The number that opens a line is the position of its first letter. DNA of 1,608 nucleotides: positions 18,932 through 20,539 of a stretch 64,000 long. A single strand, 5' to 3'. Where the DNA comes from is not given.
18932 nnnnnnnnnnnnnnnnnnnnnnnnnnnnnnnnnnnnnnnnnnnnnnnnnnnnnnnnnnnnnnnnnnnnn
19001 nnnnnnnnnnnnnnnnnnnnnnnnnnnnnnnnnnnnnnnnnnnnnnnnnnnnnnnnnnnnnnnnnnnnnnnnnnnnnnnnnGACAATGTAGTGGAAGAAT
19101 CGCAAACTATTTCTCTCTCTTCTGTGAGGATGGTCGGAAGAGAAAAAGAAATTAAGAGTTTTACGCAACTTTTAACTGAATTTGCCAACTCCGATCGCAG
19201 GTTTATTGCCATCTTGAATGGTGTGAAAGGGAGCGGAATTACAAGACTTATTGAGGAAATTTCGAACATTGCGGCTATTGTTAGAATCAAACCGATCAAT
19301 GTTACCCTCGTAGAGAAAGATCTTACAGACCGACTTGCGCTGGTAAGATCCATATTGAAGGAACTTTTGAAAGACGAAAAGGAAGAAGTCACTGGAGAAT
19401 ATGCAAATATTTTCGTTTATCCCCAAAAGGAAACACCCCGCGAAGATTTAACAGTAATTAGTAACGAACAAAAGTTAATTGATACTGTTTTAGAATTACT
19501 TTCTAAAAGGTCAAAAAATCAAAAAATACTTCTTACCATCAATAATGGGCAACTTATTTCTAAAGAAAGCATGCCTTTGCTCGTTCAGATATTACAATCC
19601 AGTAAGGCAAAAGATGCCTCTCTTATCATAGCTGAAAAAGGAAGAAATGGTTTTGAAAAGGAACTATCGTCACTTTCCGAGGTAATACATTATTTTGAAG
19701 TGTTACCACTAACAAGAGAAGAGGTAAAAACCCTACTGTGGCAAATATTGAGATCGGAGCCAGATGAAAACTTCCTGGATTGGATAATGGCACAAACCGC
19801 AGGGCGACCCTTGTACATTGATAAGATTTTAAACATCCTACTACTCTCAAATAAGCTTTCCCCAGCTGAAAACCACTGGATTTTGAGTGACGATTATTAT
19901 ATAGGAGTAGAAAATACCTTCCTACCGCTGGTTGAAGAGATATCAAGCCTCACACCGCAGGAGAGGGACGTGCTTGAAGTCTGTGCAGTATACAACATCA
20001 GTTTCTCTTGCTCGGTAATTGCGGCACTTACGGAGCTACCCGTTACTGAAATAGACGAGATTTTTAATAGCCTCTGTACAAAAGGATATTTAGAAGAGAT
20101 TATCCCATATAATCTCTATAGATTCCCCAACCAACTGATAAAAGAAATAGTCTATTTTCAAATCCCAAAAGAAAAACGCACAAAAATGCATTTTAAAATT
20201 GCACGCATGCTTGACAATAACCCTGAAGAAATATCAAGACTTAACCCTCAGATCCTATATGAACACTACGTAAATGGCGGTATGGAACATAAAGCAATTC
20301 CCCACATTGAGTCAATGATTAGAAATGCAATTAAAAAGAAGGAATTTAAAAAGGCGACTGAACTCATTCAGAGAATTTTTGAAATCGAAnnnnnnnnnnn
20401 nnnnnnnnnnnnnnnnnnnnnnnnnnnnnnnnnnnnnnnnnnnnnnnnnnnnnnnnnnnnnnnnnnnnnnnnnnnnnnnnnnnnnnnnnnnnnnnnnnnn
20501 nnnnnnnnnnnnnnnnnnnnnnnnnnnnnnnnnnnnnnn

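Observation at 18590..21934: The GGDEF paralogue keeps an intact diguanylate-cyclase head but its ATPase P-loop looks dead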

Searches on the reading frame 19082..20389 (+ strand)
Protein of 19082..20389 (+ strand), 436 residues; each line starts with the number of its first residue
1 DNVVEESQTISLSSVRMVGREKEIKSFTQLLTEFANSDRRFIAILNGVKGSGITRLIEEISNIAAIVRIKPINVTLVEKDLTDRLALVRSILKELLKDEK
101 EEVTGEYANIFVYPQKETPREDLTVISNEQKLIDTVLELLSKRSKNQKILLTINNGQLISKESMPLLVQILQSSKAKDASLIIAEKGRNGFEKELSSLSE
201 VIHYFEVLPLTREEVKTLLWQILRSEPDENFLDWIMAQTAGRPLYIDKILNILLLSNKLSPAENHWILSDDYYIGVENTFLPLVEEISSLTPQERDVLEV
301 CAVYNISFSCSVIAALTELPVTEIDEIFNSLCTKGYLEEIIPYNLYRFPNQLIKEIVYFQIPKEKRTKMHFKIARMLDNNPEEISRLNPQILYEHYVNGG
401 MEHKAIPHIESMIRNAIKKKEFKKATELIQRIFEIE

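Call 18: search_solved_structures(query=window:19082-20389:+, max_evalue=10, show_alignments=3)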
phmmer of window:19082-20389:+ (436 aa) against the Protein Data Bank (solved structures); distinct sequences matched with E-value up to 10: 1.
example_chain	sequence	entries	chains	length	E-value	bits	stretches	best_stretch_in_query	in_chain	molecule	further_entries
6u62_F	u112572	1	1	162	1.7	10.8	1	144-201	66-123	Ragulator complex protein LAMTOR3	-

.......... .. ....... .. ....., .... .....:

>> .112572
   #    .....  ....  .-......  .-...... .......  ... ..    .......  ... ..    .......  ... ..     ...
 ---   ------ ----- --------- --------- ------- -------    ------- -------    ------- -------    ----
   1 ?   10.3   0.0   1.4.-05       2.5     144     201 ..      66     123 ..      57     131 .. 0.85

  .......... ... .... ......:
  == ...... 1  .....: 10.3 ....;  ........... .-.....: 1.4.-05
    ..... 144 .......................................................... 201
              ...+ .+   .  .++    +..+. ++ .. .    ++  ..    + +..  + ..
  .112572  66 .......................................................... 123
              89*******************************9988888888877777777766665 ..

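Call 27: search_protein_representatives(protein=window:19082-20389:+)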
Query: 436 residues. Proteins with E-value up to 0.001 (for the whole library): 6513; up to 1e-10: 218; up to 1e-30: 2. The best 150 are listed.
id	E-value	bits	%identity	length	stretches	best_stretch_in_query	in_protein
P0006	1.4e-122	426.1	47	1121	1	6-435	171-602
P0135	9.5e-34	133.6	27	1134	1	4-435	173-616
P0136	6.6e-21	91.3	23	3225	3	10-401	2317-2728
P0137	1.3e-20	90.4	26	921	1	7-388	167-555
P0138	7.9e-20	87.7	23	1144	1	3-388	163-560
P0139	2.2e-19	86.3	24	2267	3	208-433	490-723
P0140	1.9e-18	83.2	24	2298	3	138-409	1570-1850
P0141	2.6e-18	82.8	26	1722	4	226-383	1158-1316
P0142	4.1e-18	82.1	24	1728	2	123-379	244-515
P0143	7.6e-18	81.2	24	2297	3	207-419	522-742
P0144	1.0e-17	80.8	23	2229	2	124-420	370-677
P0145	3.1e-17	79.2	24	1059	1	8-408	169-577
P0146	3.6e-17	79.0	25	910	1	9-409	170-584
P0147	6.6e-17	78.1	23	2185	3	15-412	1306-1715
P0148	8.1e-17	77.8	25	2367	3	210-433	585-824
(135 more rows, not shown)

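Call 34: find_related_loci(query=A3, collection=genome_contigs, flank=10000)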
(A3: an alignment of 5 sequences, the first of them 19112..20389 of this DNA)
Query A3 (426 aa) in genome_contigs; peptide patterns used: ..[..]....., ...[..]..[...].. (x = any residue, [..] = any of these).
16 stretches matched a pattern; 4 encode a relative of the query (tblastn E <= 1e-3); 4 distinct loci.
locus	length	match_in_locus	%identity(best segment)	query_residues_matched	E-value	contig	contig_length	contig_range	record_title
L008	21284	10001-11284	61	1-425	4e-171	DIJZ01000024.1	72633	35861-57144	MAG TPA_asm: candidate division WOR-3 bacterium UBA5631 UBA5631_contig_77798, whole genome shotgun sequence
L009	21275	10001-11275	47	1-425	1e-132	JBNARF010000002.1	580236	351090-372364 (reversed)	MAG: Candidatus Hydrothermia bacterium isolate Kamch4316-2DMB-08 bin10.fa-2, whole genome shotgun sequence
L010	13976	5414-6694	47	1-425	1e-131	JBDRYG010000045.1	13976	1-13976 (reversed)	MAG: candidate division WOR-3 bacterium isolate GXS_202007_bins_41 GXS_202007_bins_41_scaffold_45, whole genome shotgun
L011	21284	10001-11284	47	1-425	5e-134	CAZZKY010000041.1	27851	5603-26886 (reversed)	MAG TPA_asm: uncultured bacterium isolate binchicken_co25_44 genome assembly, contig: k141_8900, whole genome shotgun se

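Call 44: search_solved_structures(query=A3, max_evalue=10, show_alignments=3)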
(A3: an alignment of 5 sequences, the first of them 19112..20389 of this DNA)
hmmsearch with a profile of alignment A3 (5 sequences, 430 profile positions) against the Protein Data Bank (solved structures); distinct sequences matched with E-value up to 10: 10.
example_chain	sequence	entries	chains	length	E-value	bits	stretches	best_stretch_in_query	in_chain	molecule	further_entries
5oql_T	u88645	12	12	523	0.25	13.5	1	133-180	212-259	Putative nucleolar protein | Nop56 | Nucleolar protein 56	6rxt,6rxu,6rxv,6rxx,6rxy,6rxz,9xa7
1w53_A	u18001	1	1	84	0.51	12.5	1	328-378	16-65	PHOSPHOSERINE PHOSPHATASE RSBU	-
2j6y_A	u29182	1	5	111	0.52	12.5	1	329-403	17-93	PHOSPHOSERINE PHOSPHATASE RSBU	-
8com_D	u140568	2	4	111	0.67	12.1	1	91-165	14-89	Histone H2B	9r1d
4pjr_A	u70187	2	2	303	0.7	12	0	315-338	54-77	Pentatricopeptide repeat protein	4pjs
7yg4_A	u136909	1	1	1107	1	11.5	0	75-154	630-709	Protein virilizer homolog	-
6mwz_A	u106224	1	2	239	1.1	11.4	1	283-315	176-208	Transcriptional regulator LasR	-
6mwh_A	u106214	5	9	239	1.1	11.4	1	283-315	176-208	Transcriptional regulator LasR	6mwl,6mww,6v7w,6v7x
6mvn_A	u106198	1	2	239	1.1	11.4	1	283-315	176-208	Transcriptional regulator LasR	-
7vf2_A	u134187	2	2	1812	2.6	10.2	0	75-154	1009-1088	Protein virilizer homolog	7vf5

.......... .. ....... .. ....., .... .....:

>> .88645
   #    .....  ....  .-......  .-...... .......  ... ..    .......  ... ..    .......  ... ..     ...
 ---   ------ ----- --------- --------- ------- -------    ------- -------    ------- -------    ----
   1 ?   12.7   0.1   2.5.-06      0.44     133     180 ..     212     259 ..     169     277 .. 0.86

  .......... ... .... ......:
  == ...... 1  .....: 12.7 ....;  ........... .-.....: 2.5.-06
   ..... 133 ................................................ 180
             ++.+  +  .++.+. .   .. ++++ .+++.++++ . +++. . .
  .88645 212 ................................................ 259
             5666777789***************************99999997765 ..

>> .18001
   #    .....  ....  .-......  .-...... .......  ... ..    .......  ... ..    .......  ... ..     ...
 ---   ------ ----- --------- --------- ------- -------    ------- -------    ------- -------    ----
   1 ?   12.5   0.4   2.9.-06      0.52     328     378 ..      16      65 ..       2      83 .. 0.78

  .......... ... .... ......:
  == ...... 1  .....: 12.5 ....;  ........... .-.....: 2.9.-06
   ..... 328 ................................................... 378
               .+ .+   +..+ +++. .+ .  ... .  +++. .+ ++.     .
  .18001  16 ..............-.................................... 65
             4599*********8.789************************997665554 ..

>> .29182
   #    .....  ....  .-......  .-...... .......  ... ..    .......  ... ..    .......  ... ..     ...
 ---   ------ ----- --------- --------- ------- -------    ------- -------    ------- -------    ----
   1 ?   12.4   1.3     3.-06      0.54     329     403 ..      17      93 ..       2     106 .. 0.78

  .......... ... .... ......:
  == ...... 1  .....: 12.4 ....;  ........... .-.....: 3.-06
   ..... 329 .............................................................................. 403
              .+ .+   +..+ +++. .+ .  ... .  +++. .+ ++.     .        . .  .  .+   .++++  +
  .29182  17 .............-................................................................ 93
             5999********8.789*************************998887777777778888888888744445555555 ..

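Call 47: find_related_loci(query=A3, collection=metagenome_contigs, flank=10000)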
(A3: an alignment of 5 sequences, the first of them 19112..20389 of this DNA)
Query A3 (426 aa) in metagenome_contigs; peptide patterns used: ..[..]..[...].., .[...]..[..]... (x = any residue, [..] = any of these).
223 stretches matched a pattern; 5 encode a relative of the query (tblastn E <= 1e-3); 5 distinct loci.
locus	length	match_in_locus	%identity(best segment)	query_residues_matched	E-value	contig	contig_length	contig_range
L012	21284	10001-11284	48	1-425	5e-136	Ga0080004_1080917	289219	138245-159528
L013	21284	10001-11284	47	1-425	7e-134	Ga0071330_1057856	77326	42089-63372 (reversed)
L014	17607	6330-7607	45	1-425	1e-122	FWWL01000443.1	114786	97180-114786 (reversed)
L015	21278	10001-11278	45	1-425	2e-122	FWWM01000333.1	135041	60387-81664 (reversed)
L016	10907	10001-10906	43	1-299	6e-77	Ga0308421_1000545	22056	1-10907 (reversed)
